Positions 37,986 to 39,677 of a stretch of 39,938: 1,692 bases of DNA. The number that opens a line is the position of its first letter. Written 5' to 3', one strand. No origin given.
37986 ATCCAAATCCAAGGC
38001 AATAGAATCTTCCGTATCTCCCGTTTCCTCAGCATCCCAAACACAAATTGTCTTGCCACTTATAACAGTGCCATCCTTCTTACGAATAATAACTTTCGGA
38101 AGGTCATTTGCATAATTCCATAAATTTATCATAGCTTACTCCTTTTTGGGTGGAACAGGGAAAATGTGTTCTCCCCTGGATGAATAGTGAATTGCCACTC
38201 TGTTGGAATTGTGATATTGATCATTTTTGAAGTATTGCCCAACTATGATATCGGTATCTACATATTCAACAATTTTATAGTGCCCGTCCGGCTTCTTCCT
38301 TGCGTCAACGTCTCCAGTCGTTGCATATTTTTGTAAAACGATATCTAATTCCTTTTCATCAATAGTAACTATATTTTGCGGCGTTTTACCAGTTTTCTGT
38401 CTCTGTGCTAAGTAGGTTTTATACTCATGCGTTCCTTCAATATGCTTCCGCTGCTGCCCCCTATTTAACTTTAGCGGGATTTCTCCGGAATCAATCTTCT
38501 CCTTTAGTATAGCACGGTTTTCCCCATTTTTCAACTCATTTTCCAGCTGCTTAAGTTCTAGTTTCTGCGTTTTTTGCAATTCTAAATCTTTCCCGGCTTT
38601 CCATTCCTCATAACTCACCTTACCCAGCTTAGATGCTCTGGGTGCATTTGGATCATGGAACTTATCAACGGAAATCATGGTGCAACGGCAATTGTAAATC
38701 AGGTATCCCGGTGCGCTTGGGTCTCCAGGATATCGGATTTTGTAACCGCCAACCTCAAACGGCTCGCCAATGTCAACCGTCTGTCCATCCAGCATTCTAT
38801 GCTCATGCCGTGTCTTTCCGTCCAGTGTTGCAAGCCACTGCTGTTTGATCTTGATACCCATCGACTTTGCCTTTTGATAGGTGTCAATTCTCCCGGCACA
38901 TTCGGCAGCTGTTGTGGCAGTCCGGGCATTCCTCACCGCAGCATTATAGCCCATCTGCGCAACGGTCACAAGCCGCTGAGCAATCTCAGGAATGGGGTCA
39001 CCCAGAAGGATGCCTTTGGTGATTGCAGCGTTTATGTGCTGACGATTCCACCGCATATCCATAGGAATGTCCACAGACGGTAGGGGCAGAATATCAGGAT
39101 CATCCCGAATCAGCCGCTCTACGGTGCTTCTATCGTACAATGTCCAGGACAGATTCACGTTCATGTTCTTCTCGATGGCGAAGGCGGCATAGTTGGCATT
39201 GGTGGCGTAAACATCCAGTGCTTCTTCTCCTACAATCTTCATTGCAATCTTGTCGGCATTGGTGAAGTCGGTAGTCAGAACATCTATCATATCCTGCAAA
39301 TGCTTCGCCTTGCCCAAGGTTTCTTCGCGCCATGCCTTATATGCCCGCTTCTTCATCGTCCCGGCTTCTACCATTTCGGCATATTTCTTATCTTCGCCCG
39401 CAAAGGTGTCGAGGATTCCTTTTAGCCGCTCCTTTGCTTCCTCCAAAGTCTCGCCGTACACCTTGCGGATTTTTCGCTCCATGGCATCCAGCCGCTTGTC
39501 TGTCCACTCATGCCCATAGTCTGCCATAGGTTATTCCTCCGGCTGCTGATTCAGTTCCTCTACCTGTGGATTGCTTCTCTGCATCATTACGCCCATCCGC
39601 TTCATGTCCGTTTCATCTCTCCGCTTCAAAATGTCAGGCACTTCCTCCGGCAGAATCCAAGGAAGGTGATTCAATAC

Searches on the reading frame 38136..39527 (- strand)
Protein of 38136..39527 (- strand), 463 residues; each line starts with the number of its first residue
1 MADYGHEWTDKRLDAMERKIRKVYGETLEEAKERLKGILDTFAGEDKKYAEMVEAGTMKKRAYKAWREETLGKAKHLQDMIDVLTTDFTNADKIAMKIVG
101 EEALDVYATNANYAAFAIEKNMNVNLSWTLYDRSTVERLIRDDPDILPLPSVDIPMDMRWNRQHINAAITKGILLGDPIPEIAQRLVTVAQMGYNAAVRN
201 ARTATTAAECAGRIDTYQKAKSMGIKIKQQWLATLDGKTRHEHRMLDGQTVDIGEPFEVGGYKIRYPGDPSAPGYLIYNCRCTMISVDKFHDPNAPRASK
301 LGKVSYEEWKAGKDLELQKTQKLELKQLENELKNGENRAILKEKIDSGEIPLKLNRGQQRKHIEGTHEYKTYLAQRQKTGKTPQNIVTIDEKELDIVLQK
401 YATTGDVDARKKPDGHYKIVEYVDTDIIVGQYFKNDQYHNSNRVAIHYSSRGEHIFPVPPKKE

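Call 14: search_protein_families(library=pfam, proteins=[window:38136-39527:-], max_evalue=0.001)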
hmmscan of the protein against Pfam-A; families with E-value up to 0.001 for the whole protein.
window:38136-39527:- (463 aa): 2 families
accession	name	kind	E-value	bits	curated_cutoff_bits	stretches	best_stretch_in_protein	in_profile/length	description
PF04233.19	Phage_Mu_F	-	2.6e-13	51.1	29.6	1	163-285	1-112/112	Phage Mu protein F like protein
PF15542.11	Ntox50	-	4.4e-11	43.8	22.2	1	354-457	1-92/92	Bacterial toxin 50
